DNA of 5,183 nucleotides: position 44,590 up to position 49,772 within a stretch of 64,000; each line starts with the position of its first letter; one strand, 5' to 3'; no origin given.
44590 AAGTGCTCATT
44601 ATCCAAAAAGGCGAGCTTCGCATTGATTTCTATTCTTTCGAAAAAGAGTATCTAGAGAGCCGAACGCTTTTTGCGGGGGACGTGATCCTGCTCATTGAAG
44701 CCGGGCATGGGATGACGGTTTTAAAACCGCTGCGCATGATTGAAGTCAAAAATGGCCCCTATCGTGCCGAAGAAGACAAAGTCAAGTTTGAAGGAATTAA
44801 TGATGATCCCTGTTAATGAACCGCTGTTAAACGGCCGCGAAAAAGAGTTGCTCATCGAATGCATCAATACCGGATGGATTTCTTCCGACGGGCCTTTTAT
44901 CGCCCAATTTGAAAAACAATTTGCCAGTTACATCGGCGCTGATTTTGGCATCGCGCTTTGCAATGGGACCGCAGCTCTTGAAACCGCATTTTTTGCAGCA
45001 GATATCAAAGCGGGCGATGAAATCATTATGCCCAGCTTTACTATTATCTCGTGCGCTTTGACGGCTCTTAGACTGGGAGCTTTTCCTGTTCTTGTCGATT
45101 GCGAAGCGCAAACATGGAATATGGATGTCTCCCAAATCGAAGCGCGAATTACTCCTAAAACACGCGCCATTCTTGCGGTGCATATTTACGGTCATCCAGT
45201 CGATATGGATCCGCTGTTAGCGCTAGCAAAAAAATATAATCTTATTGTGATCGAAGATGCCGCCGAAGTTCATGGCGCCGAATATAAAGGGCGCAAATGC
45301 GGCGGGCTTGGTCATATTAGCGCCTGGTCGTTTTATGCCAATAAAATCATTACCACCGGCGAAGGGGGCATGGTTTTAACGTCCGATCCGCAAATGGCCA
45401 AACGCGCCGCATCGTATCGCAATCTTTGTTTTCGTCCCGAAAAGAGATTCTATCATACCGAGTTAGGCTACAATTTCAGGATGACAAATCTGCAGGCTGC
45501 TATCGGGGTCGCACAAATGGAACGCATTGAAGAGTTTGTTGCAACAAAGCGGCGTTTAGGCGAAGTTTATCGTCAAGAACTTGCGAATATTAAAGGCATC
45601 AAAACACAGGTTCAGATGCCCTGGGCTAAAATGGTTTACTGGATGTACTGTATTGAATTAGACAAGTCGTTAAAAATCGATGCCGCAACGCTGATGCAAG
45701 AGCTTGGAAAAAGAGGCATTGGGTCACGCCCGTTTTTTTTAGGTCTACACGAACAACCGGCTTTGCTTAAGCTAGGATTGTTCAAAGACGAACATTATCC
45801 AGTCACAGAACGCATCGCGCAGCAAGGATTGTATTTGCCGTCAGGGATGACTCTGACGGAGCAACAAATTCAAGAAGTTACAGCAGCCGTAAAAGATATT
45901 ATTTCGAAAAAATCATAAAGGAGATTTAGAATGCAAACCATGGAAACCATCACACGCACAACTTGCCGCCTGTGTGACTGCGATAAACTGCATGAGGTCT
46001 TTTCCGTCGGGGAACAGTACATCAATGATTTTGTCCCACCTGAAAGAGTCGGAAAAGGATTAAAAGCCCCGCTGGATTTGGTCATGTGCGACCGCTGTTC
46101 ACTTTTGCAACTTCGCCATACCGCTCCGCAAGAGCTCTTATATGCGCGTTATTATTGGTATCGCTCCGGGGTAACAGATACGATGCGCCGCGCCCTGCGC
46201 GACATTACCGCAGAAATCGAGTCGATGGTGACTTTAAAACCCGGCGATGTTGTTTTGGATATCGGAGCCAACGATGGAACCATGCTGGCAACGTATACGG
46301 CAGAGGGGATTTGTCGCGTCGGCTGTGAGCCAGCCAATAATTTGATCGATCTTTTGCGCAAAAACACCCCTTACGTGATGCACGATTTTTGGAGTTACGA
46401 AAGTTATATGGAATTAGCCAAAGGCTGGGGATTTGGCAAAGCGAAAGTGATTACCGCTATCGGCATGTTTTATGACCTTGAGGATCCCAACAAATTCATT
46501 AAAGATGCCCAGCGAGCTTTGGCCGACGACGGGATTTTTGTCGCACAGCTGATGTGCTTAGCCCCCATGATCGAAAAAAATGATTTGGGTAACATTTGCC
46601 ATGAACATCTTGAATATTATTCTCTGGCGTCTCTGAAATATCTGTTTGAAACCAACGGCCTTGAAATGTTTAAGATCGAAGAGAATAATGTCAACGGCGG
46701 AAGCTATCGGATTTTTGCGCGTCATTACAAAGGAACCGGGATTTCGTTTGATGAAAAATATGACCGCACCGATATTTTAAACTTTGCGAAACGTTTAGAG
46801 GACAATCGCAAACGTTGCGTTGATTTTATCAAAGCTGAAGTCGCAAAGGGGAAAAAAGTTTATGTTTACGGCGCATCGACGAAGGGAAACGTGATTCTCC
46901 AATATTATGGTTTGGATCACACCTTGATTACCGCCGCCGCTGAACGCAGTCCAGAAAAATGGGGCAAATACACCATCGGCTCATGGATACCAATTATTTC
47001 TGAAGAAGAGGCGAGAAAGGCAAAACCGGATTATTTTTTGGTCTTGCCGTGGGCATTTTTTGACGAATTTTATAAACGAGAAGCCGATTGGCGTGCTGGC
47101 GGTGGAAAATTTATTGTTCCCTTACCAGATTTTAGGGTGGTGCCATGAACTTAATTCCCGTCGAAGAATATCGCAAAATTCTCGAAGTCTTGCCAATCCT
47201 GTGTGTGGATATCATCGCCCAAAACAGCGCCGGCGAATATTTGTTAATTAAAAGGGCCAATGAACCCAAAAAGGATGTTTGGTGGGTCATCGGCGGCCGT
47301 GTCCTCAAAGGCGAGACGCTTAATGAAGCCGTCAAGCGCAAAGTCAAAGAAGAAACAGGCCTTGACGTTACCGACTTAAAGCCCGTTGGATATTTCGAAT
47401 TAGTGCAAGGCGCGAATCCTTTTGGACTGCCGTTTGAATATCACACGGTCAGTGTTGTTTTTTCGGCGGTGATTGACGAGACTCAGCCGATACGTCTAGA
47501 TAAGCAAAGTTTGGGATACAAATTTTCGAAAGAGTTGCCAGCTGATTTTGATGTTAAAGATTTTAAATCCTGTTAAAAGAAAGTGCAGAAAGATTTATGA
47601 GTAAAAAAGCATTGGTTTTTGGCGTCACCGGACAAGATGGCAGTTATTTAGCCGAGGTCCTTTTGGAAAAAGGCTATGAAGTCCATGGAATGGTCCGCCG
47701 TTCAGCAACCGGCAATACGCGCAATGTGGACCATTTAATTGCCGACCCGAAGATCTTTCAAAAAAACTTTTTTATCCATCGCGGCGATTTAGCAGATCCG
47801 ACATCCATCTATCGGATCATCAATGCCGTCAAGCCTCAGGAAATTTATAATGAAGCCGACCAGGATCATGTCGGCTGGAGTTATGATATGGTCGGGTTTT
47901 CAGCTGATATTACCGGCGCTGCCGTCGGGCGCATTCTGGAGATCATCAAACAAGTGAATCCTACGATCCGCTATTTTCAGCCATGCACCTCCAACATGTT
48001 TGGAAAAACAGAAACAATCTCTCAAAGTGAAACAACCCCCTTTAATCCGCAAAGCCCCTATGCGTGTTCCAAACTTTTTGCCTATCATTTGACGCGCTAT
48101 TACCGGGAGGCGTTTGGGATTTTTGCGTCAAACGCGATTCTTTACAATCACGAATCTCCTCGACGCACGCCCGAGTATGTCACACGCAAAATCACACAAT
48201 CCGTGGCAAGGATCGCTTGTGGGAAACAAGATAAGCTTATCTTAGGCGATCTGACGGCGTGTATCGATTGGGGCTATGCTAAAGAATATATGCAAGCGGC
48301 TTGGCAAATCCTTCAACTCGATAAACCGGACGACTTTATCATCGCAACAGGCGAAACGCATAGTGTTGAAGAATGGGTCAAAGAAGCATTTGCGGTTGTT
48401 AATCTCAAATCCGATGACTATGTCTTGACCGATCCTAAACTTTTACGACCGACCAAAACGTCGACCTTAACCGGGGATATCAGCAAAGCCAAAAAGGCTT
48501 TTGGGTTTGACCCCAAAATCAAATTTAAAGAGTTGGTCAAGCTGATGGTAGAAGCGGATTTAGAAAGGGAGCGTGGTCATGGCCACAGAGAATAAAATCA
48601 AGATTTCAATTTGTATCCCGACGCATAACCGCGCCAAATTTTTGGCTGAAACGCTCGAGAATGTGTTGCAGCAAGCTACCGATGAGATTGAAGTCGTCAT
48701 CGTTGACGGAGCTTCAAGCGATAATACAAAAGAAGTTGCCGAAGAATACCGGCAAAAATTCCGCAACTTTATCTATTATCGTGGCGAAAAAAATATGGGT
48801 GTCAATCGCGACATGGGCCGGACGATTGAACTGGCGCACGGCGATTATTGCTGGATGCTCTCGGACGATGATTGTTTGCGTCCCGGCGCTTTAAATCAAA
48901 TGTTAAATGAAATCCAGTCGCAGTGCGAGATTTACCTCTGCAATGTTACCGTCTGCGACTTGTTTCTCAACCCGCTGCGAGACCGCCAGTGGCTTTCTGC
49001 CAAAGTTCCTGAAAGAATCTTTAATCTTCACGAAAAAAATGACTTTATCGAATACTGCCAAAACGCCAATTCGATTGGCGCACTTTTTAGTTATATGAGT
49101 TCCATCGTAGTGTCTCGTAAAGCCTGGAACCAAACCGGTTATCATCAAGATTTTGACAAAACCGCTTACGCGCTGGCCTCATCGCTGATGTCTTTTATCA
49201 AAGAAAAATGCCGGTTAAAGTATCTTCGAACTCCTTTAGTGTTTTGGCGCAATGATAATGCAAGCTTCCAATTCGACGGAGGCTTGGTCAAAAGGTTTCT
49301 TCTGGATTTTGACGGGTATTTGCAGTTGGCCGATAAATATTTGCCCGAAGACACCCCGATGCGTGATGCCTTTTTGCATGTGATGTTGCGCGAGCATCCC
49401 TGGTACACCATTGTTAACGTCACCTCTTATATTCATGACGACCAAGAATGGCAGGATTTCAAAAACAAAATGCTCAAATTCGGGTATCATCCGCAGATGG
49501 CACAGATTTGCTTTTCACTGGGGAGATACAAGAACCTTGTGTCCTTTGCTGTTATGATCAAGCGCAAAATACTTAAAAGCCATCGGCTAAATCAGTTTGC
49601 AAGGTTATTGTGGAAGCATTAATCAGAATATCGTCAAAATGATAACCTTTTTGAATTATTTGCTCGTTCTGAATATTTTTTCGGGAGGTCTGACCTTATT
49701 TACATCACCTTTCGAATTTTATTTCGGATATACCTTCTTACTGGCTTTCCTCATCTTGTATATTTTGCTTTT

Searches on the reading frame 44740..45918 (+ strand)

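Call 49: search_protein_families(library=pfam, proteins=[window:44740-45918:+], max_evalue=0.00001)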
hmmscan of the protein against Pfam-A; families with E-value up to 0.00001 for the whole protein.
window:44740-45918:+ (392 aa): 1 family
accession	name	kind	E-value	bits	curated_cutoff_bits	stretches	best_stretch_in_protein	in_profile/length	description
PF01041.23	DegT_DnrJ_EryC1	-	1.3e-114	383.6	19.8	1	33-384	6-359/360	DegT/DnrJ/EryC1/StrS aminotransferase family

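Call 74: search_protein_families(library=ncbifam, proteins=[window:44740-45918:+], max_evalue=1e-10)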
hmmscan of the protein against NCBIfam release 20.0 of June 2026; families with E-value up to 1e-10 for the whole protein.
window:44740-45918:+ (392 aa): 7 families
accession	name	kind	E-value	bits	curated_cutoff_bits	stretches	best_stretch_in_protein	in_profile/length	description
TIGR04181.1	NHT_00031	hypoth_equivalog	1.1e-97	327.2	420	1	23-369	1-359/359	LegC family aminotransferase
TIGR03588.1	PseC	equivalog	1.4e-76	257.9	423.5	1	22-387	1-379/380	UDP-4-amino-4,6-dideoxy-N-acetyl-beta-L-altrosamine transaminase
NF008687.0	PRK11706.1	equivalog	7e-70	235.7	375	1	22-388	1-374/375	dTDP-4-amino-4,6-dideoxygalactose transaminase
NF008658.2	PRK11658.1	equivalog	2.2e-61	207.6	631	1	23-389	5-378/379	UDP-4-amino-4-deoxy-L-arabinose aminotransferase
TIGR02379.1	ECA_wecE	subfamily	6.5e-61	206.2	434.85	1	22-388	1-375/376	dTDP-4-amino-4,6-dideoxy-D-glucose transaminase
NF011936.0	PRK15407.1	equivalog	2.8e-59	201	423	2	18-228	32-249/440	lipopolysaccharide biosynthesis protein RfbH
TIGR04427.1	PLP_DesI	equivalog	5.2e-59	200.3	650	1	37-385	37-380/390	dTDP-4-dehydro-6-deoxyglucose aminotransferase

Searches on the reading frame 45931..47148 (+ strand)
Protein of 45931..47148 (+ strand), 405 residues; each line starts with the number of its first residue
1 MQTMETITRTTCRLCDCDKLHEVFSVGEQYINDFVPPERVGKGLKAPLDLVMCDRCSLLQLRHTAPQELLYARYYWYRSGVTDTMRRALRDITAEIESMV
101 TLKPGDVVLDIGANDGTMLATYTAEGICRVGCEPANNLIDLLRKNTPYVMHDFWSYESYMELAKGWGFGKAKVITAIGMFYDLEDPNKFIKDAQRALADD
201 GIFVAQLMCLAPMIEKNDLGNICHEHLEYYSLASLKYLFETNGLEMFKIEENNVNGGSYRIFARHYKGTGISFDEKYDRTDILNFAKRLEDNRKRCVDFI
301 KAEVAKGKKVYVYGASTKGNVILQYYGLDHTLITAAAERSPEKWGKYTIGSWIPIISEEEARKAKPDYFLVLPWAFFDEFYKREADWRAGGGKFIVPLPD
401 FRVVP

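Call 49: search_protein_families(library=pfam, proteins=[window:45931-47148:+], max_evalue=0.00001)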
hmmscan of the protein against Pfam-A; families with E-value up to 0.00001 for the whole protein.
window:45931-47148:+ (405 aa): 3 families
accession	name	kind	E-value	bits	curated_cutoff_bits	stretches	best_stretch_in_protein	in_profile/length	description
PF08484.17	Methyltransf_14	-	2e-36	125.6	23.5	1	283-399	44-160/160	C-methyltransferase C-terminal domain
PF13489.12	Methyltransf_23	-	4.3e-15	56.3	27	1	86-246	6-161/164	Methyltransferase domain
PF08421.16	Methyltransf_13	-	1.5e-12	48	31.3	1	12-71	1-62/62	Putative zinc binding domain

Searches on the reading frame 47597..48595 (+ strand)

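Call 49: search_protein_families(library=pfam, proteins=[window:47597-48595:+], max_evalue=0.00001)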
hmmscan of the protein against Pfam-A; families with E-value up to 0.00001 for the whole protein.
window:47597-48595:+ (332 aa): 2 families
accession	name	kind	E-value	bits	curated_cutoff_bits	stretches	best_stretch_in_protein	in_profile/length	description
PF16363.11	GDP_Man_Dehyd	-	5.9e-107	358.4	27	1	6-317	1-332/332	GDP-mannose 4,6 dehydratase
PF01370.27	Epimerase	-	1.2e-50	172.6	20.9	1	5-249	1-239/240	NAD dependent epimerase/dehydratase family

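Call 74: search_protein_families(library=ncbifam, proteins=[window:47597-48595:+], max_evalue=1e-10)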
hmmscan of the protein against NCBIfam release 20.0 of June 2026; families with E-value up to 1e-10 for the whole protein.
window:47597-48595:+ (332 aa): 4 families
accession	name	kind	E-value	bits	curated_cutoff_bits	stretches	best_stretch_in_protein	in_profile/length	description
TIGR01472.1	gmd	equivalog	1.9e-115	385.7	415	1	3-323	1-340/342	GDP-mannose 4,6-dehydratase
TIGR04180.1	EDH_00030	hypoth_equivalog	3.7e-23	82.1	475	1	6-308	2-296/297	NAD-dependent 4,6-dehydratase LegB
TIGR01181.1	dTDP_gluc_dehyt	equivalog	9.2e-21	74.2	365.1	1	6-319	3-309/321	dTDP-glucose 4,6-dehydratase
TIGR02622.1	CDP_4_6_dhtase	equivalog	4.7e-13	49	278.45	0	2-173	4-172/352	CDP-glucose 4,6-dehydratase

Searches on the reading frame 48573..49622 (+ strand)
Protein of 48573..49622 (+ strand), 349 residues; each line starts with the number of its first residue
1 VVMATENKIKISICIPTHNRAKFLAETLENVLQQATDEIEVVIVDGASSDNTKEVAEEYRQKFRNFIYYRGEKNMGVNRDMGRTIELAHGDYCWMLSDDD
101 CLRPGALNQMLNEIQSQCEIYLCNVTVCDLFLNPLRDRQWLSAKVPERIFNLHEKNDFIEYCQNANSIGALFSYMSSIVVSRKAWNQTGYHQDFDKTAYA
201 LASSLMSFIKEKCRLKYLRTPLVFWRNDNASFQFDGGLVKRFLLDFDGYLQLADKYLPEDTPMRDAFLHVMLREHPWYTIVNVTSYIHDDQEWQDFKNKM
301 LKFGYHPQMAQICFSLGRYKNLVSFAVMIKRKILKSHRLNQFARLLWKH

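Call 49: search_protein_families(library=pfam, proteins=[window:48573-49622:+], max_evalue=0.00001)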
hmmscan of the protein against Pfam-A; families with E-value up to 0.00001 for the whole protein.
window:48573-49622:+ (349 aa): 3 families
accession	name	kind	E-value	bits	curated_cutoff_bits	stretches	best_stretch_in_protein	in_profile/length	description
PF00535.33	Glycos_transf_2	-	8.3e-30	104.4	23.3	1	12-169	1-154/168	Glycosyl transferase family 2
PF13641.12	Glyco_tranf_2_3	-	1.3e-09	38.9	27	1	11-193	3-176/230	Glycosyltransferase like family 2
PF10111.15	Glyco_tranf_2_2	-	1.2e-08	35.2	27.3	1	13-117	4-109/276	Glycosyltransferase like family 2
